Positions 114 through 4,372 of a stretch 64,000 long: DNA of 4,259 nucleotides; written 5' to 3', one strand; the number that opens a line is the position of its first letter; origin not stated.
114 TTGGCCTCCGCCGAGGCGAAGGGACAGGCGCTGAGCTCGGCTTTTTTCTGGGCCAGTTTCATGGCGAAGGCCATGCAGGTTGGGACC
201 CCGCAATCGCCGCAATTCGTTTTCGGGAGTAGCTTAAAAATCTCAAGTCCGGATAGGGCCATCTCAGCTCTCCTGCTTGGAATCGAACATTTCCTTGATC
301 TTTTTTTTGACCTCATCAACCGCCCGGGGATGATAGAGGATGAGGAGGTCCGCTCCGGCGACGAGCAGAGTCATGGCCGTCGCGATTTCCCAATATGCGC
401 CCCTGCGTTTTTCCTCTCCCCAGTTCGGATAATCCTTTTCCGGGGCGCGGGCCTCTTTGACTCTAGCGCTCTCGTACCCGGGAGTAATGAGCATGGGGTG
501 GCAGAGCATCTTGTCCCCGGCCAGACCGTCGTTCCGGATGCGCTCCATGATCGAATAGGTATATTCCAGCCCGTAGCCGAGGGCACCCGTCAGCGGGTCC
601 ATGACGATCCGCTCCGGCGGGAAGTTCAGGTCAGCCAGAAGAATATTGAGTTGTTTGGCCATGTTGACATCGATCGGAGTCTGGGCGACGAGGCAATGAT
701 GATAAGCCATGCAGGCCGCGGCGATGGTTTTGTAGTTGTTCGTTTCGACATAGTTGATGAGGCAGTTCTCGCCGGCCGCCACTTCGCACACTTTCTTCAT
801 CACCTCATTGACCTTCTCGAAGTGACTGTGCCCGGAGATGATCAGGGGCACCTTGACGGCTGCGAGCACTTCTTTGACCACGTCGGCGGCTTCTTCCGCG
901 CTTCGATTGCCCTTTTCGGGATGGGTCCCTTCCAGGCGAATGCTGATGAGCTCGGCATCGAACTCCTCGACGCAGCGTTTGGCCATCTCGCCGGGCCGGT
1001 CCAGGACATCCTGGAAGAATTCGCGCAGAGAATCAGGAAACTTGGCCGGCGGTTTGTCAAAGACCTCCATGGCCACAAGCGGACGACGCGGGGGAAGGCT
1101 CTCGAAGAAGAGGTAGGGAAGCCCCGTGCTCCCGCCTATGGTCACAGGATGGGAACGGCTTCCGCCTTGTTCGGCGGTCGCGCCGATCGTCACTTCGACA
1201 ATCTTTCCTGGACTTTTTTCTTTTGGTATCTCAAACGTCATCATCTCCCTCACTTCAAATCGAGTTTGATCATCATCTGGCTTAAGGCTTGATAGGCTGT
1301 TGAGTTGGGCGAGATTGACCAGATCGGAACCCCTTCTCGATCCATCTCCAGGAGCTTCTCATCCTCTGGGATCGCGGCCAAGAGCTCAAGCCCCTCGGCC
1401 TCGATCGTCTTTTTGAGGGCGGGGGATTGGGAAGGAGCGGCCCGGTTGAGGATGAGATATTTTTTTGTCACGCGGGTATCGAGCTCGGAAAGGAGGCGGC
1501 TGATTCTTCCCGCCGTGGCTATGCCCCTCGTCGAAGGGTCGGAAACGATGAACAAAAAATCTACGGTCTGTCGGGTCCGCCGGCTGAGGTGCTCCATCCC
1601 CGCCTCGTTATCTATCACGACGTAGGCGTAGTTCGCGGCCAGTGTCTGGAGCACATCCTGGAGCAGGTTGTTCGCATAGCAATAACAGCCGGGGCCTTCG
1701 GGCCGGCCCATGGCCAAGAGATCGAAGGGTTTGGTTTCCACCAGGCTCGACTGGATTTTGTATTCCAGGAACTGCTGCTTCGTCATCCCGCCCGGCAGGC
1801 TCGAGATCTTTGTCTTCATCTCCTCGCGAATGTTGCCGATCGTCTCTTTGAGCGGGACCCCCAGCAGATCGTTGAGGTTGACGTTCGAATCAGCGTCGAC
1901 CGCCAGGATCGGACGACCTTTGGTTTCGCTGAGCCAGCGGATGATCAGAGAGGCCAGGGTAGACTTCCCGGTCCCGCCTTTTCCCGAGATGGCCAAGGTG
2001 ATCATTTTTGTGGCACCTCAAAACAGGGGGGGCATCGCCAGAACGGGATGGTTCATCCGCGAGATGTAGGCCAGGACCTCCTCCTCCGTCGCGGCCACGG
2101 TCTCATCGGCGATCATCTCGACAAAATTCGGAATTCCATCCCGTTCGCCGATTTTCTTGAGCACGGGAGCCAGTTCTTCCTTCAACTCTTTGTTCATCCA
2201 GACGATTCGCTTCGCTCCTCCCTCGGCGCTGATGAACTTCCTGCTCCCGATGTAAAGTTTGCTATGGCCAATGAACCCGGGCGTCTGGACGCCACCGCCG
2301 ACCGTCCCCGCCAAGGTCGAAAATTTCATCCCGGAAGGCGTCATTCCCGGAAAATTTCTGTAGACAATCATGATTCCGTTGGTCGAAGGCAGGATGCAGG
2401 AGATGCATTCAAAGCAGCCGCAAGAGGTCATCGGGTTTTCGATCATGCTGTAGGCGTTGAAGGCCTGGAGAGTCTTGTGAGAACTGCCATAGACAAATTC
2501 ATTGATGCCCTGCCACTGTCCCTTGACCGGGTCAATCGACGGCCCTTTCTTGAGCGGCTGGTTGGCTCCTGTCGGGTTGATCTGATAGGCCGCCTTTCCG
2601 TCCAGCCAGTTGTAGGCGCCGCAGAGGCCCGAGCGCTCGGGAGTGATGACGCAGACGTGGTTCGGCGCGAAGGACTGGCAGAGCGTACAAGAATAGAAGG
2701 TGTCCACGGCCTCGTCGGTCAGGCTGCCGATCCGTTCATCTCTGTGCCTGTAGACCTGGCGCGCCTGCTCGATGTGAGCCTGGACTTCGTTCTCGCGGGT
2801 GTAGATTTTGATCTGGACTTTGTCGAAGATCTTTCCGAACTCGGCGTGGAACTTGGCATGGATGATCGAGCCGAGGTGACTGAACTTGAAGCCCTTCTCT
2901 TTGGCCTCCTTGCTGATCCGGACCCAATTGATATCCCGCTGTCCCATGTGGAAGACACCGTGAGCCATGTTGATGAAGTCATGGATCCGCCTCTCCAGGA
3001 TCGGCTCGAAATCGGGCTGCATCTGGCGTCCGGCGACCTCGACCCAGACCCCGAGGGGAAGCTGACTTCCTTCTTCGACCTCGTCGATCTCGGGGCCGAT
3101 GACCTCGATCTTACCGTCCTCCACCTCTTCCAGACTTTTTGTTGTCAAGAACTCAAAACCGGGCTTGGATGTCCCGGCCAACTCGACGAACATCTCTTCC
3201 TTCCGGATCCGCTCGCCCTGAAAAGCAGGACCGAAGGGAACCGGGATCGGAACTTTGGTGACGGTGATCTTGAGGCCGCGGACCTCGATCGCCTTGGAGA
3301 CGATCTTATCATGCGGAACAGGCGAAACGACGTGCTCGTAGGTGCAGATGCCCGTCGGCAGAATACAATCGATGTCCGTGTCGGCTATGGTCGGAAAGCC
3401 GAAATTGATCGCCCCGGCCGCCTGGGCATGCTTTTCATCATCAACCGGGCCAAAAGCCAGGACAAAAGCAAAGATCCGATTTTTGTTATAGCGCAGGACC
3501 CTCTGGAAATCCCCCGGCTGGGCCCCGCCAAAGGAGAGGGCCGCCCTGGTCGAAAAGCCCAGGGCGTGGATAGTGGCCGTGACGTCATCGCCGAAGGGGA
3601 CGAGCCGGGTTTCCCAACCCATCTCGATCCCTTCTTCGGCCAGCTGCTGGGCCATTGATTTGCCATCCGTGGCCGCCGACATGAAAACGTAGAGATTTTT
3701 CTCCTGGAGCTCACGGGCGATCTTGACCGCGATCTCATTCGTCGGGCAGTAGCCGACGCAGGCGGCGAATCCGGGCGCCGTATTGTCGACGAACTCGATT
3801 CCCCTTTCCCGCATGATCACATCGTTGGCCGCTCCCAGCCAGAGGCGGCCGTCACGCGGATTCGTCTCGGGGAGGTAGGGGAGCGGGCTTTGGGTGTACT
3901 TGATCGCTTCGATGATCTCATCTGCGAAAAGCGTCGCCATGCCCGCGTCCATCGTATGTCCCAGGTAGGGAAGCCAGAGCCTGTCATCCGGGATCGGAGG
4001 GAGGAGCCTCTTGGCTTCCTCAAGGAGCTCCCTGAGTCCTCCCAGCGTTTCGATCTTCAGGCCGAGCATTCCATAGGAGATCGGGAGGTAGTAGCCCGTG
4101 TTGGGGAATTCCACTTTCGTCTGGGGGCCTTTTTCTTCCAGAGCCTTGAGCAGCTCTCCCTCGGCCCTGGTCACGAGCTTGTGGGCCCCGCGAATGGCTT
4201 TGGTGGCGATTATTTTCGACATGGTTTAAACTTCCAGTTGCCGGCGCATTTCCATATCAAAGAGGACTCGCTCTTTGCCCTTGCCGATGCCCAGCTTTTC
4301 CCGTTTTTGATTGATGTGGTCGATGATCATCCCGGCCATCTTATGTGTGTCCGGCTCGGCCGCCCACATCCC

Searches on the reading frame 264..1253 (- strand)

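Call 7: search_protein_families(library=pfam, proteins=[window:264-1253:-], max_evalue=0.00001)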
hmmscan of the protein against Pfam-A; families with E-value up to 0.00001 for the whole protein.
window:264-1253:- (329 aa): 1 family
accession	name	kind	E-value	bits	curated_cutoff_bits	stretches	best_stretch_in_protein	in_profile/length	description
PF03599.22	CdhD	-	1.2e-43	149.8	24.8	1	20-259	1-216/387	CO dehydrogenase/acetyl-CoA synthase delta subunit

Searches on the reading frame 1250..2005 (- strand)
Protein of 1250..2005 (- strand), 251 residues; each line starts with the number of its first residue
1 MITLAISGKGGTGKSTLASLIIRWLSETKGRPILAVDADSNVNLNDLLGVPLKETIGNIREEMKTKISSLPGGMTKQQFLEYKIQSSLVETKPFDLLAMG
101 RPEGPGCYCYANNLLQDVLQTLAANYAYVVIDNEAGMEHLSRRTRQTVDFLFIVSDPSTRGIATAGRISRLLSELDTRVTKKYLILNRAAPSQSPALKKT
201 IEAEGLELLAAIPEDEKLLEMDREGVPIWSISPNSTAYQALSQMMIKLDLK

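Call 7: search_protein_families(library=pfam, proteins=[window:1250-2005:-], max_evalue=0.00001)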
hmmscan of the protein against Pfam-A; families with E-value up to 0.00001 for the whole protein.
window:1250-2005:- (251 aa): 3 families
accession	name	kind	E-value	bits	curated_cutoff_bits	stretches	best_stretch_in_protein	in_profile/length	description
PF01656.29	CbiA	-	2e-15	57.3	25.4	1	5-228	3-125/125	CobQ/CobB/MinD/ParA nucleotide binding domain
PF13614.12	AAA_31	-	1e-09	39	27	1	7-178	8-170/177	AAA domain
PF10609.15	ParA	-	9e-07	29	27.1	0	4-39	7-41/246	NUBPL iron-transfer P-loop NTPase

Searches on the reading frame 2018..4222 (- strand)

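Call 7: search_protein_families(library=pfam, proteins=[window:2018-4222:-], max_evalue=0.00001)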
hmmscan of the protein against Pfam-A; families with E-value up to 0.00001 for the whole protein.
window:2018-4222:- (734 aa): 3 families
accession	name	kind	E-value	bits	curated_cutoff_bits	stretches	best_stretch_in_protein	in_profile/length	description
PF19436.4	ACS_CODH_B_C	-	2.1e-118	394.7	25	1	491-734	1-245/245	ACS/CODH beta subunit C-terminal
PF03598.20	CdhC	-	5.6e-67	224.9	24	1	326-480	1-155/155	CO dehydrogenase/acetyl-CoA synthase complex beta subunit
PF18537.6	CODH_A_N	-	2.7e-26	91.8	32.2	1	22-109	2-82/83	Carbon monoxide dehydrogenase subunit alpha N-terminal domain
